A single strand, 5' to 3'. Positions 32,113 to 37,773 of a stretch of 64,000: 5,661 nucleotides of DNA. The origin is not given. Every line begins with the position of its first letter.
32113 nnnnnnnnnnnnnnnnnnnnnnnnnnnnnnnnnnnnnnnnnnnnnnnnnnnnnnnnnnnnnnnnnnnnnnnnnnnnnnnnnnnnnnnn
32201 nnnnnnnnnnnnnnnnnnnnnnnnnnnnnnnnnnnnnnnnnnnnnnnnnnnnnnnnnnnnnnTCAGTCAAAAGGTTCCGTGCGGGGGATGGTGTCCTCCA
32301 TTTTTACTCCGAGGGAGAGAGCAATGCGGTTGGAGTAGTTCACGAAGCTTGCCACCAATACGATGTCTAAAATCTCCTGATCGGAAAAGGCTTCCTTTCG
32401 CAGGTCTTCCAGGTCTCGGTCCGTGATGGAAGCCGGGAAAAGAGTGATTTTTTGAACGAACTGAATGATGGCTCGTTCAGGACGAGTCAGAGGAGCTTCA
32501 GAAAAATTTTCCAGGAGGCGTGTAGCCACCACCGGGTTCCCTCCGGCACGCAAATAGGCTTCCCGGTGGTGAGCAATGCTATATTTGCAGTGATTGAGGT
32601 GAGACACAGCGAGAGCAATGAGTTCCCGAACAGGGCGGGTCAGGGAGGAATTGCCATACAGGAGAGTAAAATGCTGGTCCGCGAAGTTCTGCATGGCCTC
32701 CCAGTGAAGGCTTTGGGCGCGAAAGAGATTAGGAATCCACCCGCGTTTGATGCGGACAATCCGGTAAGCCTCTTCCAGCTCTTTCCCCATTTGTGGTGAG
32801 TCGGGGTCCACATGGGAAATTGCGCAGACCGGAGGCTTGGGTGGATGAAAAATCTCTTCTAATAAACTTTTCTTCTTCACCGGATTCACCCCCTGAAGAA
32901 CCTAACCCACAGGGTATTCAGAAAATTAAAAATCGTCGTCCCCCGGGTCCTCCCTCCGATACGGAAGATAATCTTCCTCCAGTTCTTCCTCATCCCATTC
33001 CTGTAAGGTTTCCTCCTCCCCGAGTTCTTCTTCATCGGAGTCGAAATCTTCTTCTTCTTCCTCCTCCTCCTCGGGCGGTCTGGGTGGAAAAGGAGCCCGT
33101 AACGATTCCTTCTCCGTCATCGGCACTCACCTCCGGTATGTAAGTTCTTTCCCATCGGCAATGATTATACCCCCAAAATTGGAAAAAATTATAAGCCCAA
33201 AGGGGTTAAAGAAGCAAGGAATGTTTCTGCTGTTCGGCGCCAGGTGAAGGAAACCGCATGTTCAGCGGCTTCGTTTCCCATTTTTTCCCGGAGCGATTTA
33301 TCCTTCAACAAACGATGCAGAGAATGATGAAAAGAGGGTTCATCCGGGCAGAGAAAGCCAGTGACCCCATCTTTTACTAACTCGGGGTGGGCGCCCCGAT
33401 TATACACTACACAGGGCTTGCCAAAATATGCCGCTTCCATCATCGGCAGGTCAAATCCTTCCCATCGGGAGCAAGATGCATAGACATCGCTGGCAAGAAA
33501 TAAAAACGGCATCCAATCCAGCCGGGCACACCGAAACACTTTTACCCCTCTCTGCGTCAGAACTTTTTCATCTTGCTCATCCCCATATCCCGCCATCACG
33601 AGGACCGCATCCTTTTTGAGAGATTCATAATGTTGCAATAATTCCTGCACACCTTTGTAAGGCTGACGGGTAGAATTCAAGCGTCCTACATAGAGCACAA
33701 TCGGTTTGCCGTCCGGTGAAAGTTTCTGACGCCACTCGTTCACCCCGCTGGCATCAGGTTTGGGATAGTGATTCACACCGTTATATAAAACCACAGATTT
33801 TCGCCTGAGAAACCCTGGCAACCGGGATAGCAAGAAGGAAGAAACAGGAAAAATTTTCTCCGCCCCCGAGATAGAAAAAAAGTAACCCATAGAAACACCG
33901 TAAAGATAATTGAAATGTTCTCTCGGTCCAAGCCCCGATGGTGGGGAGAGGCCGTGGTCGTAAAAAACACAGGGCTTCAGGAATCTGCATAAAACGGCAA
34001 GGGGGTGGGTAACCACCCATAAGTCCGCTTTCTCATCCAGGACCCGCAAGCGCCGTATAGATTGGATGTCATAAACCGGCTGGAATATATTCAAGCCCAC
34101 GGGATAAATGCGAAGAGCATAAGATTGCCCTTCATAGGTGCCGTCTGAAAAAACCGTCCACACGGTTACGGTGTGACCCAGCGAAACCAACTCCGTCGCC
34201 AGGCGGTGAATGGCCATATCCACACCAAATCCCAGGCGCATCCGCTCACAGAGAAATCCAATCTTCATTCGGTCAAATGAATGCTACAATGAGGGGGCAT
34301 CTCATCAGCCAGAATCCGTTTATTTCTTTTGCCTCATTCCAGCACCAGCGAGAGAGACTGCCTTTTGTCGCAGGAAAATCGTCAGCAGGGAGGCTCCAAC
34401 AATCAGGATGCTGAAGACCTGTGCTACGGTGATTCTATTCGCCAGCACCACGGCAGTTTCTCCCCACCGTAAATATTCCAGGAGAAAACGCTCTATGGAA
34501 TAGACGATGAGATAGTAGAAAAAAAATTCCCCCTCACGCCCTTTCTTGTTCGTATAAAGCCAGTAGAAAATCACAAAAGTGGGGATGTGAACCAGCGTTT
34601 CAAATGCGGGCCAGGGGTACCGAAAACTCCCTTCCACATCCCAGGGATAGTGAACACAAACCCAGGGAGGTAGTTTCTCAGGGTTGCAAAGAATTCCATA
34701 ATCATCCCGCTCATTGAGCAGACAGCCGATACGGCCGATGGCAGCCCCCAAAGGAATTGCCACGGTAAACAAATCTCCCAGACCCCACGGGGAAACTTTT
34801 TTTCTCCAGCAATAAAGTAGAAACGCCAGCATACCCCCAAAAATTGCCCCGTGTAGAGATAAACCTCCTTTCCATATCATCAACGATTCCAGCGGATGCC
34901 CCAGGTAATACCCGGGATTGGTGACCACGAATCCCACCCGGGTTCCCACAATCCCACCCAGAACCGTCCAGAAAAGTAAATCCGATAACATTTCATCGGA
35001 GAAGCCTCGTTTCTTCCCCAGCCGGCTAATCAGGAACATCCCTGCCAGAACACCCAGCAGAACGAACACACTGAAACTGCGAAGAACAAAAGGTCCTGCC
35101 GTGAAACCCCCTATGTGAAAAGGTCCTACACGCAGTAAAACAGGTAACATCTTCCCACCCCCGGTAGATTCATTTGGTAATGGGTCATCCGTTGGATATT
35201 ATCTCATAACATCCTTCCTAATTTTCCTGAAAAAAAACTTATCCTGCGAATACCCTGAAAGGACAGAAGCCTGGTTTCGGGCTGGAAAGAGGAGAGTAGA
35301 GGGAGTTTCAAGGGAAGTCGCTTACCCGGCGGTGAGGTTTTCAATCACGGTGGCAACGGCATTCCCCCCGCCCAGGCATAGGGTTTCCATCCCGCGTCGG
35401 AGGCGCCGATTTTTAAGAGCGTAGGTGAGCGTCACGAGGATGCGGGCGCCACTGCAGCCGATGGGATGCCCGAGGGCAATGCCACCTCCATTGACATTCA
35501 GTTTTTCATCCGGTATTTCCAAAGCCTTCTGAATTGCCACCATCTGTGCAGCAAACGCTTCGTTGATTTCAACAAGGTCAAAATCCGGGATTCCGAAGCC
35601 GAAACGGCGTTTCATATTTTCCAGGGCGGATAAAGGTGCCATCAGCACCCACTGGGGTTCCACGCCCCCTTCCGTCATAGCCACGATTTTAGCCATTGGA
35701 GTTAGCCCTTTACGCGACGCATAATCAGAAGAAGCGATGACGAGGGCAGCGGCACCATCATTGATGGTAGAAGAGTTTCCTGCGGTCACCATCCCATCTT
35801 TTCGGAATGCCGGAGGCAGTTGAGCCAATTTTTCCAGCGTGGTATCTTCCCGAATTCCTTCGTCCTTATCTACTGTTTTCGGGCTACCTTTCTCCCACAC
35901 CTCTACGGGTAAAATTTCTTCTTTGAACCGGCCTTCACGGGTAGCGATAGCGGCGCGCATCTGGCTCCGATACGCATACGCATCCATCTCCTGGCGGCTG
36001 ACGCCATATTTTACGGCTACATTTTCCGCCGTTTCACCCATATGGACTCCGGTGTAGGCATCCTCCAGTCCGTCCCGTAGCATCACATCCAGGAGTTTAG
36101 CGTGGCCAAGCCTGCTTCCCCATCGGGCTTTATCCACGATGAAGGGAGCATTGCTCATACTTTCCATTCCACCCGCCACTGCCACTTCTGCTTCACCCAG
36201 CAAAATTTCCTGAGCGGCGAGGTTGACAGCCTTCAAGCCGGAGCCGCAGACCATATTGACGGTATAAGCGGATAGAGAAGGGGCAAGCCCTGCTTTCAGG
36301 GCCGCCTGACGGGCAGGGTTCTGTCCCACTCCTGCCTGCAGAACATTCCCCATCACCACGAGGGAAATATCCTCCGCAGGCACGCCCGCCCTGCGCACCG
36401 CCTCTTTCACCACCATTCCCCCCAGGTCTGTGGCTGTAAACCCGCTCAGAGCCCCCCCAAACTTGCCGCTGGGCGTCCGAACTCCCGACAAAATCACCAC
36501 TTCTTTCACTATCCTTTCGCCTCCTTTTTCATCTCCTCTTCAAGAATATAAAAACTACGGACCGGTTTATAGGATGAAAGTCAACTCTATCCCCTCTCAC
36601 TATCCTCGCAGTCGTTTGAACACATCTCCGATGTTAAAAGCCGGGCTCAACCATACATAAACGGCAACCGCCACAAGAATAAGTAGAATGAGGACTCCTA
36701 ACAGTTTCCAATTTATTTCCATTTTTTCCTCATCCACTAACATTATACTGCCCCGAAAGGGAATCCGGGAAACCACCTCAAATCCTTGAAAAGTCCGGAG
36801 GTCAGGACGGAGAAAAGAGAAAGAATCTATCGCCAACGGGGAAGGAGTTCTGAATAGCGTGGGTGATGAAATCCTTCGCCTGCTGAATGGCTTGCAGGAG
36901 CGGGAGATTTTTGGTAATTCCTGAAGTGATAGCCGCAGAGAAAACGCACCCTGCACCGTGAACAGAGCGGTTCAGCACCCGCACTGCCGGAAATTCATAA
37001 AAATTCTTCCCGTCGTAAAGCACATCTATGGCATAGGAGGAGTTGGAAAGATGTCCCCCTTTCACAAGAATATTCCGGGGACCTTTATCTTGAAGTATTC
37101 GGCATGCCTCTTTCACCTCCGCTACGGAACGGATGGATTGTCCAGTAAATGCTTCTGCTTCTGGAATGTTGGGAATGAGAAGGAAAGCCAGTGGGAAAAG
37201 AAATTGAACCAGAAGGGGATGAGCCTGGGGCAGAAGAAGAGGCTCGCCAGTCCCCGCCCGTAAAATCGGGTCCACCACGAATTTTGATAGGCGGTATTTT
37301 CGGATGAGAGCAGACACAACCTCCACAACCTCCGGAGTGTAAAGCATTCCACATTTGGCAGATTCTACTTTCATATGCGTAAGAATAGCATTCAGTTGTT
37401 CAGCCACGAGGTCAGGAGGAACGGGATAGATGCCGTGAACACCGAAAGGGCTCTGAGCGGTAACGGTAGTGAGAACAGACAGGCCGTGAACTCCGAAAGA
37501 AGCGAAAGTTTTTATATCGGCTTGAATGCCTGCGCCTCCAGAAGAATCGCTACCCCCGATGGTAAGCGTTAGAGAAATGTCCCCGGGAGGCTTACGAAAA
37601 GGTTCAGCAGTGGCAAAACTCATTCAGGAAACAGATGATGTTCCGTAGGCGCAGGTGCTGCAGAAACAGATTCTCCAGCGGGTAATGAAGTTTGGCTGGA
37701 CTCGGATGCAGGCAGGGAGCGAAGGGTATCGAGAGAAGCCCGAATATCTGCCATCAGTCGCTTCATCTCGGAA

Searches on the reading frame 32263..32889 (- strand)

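Call 57: search_protein_families(library=pfam, proteins=[window:32263-32889:-], max_evalue=0.00001)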
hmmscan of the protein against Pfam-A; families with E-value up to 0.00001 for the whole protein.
window:32263-32889:- (208 aa): 2 families
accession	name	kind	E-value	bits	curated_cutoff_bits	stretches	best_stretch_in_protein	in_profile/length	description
PF02627.25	CMD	-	5.2e-11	42.8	23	1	65-118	3-55/84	Carboxymuconolactone decarboxylase family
PF04636.18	PA26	-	1.9e-07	30.9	29.4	1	38-119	21-102/445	PA26 p53-induced protein (sestrin)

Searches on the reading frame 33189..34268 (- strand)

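Call 57: search_protein_families(library=pfam, proteins=[window:33189-34268:-], max_evalue=0.00001)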
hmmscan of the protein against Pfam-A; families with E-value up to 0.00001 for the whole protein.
window:33189-34268:- (359 aa): 4 families
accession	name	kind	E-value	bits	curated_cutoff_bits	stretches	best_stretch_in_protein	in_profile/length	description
PF00534.26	Glycos_transf_1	-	3.3e-27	95.6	26.4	1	178-336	4-171/172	Glycosyl transferases group 1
PF13692.12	Glyco_trans_1_4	-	3.5e-22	79.6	27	1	189-323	2-142/142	Glycosyl transferases group 1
PF13439.12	Glyco_transf_4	-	3.3e-10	40.7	28.5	1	15-166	3-167/170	Glycosyltransferase Family 4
PF13579.12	Glyco_trans_4_4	-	4.8e-06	27.4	29.7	0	15-112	2-109/158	Glycosyl transferase 4-like domain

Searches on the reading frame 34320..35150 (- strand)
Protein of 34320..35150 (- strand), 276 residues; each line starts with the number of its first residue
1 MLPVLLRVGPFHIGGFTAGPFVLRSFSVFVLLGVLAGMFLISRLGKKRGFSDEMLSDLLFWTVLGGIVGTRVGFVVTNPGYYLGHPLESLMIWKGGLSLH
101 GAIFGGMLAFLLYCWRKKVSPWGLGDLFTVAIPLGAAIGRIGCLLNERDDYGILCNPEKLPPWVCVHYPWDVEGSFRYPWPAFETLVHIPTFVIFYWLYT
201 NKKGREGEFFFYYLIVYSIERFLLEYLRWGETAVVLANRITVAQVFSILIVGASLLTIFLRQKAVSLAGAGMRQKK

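Call 57: search_protein_families(library=pfam, proteins=[window:34320-35150:-], max_evalue=0.00001)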
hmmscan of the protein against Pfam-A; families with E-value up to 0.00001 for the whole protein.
window:34320-35150:- (276 aa): 1 family
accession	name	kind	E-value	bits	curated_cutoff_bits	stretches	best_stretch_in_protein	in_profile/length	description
PF01790.23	LGT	-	1.1e-51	175.9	24.9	1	16-259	4-239/240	Prolipoprotein diacylglyceryl transferase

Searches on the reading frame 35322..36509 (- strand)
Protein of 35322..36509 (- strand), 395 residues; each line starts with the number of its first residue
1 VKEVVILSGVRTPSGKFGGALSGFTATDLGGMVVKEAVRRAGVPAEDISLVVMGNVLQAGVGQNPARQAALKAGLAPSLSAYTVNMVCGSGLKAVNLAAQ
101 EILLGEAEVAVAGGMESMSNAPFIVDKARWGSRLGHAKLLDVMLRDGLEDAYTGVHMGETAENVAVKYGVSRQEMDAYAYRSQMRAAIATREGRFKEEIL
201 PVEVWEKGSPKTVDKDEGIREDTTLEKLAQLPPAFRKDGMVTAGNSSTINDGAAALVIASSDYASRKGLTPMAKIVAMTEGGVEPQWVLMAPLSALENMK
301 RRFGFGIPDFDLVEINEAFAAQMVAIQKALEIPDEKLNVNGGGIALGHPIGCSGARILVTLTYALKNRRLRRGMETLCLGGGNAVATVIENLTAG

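Call 57: search_protein_families(library=pfam, proteins=[window:35322-36509:-], max_evalue=0.00001)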
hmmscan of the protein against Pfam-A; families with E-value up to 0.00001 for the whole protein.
window:35322-36509:- (395 aa): 3 families
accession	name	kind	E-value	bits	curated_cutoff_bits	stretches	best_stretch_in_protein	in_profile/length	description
PF00108.29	Thiolase_N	-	3.1e-96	322.2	26.4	1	4-261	1-259/260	Thiolase, N-terminal domain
PF02803.24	Thiolase_C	-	5e-40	136.4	27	1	269-390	1-122/123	Thiolase, C-terminal domain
PF00109.32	ketoacyl-synt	-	4.6e-07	30.1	20.8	1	81-121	167-207/252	Beta-ketoacyl synthase, N-terminal domain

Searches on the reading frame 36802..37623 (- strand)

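Call 57: search_protein_families(library=pfam, proteins=[window:36802-37623:-], max_evalue=0.00001)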
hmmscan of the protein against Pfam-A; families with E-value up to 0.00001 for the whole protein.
window:36802-37623:- (273 aa): 2 families
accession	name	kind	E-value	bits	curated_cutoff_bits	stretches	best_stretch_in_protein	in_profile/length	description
PF08543.17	Phos_pyr_kin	-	2.9e-80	269.6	27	1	26-266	1-241/246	Phosphomethylpyrimidine kinase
PF00294.29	PfkB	-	1.2e-12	48.2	25.8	1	117-250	161-283/302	pfkB family carbohydrate kinase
